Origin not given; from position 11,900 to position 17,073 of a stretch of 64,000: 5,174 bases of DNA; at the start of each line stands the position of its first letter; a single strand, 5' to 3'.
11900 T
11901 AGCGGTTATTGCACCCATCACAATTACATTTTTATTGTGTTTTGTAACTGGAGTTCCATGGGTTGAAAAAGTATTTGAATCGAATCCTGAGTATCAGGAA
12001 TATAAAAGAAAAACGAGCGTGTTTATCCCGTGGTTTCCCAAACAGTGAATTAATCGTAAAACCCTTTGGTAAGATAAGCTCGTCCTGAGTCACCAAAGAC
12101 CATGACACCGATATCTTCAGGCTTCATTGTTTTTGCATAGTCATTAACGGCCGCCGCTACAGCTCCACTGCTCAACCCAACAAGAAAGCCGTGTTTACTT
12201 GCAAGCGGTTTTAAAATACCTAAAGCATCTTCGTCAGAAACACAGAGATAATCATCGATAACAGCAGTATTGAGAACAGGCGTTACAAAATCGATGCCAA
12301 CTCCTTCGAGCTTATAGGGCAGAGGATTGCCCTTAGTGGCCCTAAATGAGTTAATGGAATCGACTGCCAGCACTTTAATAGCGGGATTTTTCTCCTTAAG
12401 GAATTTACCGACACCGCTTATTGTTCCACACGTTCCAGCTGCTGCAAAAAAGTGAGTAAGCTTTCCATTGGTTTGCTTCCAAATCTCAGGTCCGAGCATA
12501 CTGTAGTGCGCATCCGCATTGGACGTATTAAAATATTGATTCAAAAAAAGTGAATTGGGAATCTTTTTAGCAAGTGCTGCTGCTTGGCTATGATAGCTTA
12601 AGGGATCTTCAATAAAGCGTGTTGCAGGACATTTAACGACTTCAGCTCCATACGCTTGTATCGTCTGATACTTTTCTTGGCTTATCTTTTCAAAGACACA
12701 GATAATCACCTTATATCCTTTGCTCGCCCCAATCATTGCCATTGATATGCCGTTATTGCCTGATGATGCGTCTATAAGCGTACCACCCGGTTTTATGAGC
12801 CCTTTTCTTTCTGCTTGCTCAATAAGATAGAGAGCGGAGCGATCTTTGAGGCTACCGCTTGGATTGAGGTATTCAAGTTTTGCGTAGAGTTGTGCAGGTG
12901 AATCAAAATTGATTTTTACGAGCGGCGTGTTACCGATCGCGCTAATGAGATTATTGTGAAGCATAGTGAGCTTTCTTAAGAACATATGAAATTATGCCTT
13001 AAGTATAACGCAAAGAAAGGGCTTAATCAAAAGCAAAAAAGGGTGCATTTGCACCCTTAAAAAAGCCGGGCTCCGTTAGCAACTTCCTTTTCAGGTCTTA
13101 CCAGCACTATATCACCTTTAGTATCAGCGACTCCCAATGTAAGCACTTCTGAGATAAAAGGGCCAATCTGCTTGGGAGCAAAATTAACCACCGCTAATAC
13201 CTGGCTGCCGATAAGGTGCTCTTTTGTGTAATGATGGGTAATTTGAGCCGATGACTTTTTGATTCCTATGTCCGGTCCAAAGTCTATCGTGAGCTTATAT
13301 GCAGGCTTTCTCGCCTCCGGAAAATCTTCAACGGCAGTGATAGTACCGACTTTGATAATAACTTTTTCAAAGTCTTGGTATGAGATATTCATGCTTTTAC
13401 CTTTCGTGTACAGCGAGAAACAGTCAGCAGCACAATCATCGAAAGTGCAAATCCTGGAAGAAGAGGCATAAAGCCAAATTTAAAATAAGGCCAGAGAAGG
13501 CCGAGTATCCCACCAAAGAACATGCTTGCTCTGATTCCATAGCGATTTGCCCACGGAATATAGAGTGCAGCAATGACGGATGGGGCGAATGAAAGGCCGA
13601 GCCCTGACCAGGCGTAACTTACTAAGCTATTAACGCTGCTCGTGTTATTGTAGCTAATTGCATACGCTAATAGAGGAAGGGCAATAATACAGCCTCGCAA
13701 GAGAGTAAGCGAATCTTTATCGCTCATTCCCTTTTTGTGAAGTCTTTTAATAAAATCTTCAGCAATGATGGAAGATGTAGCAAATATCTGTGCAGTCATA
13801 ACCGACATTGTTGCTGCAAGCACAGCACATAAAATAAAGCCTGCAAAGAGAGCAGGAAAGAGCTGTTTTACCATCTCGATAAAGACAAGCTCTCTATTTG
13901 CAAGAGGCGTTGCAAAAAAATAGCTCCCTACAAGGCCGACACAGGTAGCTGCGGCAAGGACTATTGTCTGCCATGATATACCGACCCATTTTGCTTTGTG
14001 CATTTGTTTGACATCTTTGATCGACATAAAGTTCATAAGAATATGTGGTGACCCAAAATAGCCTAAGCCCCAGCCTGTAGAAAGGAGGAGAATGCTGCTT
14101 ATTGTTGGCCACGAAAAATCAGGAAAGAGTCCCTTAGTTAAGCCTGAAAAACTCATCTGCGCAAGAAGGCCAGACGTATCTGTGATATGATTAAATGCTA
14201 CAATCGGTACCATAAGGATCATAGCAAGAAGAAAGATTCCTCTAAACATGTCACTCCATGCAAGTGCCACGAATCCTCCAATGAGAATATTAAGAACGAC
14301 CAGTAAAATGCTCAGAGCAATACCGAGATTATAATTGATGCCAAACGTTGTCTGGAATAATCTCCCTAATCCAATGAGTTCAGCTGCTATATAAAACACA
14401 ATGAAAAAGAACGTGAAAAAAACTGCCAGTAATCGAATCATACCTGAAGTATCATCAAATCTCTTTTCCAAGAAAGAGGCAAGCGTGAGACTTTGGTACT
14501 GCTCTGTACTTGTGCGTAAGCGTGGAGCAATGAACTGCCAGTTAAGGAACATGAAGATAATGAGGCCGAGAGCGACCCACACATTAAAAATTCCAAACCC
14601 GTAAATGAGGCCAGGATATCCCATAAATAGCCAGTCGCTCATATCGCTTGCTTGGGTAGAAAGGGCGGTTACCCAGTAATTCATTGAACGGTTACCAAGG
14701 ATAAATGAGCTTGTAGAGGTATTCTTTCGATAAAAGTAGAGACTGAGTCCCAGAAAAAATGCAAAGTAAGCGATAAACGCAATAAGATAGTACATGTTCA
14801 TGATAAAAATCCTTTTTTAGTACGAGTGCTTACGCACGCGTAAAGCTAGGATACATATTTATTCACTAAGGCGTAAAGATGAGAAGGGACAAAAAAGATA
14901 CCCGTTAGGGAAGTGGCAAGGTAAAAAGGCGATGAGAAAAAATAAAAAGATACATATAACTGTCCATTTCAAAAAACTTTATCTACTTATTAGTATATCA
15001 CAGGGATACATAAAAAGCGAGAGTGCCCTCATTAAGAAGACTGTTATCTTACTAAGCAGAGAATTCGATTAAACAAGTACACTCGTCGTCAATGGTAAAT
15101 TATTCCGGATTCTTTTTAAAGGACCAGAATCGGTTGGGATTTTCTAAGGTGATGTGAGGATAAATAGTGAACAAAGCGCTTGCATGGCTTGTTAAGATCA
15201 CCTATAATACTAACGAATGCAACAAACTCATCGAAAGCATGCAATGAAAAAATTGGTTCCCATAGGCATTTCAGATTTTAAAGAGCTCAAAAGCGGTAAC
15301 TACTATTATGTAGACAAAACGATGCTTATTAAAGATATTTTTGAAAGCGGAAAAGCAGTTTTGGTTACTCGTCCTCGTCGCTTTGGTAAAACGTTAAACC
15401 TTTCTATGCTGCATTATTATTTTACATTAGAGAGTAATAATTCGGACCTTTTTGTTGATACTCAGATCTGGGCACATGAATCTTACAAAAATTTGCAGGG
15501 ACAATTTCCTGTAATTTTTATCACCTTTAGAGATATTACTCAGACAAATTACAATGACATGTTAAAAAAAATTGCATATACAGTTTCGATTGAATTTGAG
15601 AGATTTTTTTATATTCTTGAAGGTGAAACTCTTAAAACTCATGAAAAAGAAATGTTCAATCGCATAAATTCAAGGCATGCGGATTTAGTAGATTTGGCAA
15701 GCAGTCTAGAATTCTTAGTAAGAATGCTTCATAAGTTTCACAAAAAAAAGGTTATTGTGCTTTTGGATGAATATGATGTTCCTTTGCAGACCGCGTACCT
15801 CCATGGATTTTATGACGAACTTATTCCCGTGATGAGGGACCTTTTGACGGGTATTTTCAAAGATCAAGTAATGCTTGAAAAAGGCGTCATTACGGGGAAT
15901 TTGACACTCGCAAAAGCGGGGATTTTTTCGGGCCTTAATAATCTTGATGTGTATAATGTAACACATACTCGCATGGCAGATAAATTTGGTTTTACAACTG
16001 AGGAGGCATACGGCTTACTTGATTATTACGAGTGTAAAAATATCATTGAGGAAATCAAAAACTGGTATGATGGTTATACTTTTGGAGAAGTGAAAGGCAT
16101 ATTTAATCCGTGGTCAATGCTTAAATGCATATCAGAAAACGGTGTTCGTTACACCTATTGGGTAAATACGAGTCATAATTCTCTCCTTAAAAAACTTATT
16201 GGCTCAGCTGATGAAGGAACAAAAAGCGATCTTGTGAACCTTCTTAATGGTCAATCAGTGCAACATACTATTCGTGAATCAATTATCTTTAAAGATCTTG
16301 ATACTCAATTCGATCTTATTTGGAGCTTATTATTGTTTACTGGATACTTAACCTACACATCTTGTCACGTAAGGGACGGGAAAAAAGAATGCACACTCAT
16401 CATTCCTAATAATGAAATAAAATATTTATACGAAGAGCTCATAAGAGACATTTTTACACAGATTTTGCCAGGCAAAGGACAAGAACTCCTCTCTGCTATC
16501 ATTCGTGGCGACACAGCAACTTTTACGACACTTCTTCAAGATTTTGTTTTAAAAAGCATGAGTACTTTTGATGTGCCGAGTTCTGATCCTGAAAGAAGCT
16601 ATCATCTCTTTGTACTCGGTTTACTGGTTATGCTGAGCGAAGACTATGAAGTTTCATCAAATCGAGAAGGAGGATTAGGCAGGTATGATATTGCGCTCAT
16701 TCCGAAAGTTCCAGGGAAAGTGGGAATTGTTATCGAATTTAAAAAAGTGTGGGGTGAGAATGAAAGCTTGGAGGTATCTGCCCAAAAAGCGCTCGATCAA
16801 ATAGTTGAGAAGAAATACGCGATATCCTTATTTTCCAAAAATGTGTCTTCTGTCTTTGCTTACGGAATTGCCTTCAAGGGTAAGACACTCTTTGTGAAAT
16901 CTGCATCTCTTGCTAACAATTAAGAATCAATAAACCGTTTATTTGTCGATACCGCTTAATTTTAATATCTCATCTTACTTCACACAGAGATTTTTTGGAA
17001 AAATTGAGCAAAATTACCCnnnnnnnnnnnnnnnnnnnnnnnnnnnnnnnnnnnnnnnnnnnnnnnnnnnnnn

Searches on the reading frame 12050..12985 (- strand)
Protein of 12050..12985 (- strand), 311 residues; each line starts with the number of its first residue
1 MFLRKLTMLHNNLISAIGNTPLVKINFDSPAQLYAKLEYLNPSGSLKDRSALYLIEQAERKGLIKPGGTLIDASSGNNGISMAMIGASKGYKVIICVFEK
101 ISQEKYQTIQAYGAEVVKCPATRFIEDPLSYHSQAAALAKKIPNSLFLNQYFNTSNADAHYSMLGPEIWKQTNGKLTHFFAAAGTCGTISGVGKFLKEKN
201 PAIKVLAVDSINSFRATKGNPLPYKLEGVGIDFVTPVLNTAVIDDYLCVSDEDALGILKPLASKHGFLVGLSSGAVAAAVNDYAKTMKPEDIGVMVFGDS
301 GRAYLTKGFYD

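Call 78: search_protein_families(library=pfam, proteins=[window:12050-12985:-], max_evalue=0.00001)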
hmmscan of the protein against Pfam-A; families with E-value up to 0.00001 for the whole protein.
window:12050-12985:- (311 aa): 1 family
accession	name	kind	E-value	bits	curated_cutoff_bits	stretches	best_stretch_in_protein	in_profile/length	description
PF00291.31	PALP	-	1e-66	225.7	35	1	16-296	4-293/295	Pyridoxal-phosphate dependent enzyme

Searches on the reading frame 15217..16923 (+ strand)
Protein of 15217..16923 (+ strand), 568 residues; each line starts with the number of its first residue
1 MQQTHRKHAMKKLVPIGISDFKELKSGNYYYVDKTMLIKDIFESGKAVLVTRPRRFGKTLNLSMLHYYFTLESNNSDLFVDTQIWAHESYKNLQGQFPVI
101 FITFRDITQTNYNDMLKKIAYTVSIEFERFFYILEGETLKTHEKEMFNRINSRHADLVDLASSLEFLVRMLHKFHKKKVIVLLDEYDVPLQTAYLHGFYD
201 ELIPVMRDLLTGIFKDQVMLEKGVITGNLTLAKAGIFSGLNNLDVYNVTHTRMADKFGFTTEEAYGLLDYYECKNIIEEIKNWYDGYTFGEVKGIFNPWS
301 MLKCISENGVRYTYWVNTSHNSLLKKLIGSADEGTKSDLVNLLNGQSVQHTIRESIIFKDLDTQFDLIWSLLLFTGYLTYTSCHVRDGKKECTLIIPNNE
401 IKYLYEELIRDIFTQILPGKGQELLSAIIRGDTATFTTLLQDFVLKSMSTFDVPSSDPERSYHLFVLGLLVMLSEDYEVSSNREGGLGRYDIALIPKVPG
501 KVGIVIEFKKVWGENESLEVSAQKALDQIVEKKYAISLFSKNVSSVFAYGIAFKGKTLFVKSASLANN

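Call 79: search_protein_families(library=pfam, proteins=[window:15217-16923:+], max_evalue=0.00001)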
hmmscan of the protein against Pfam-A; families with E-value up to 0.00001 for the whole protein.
window:15217-16923:+ (568 aa): 2 families
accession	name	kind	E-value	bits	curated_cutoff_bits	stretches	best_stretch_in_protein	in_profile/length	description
PF09820.16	AAA-ATPase_like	-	5.6e-44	150.8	26.1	1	15-237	1-201/201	Predicted AAA-ATPase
PF08011.17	PDDEXK_9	-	5.5e-16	58.9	25.5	1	458-561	2-103/105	PD-(D/E)XK nuclease superfamily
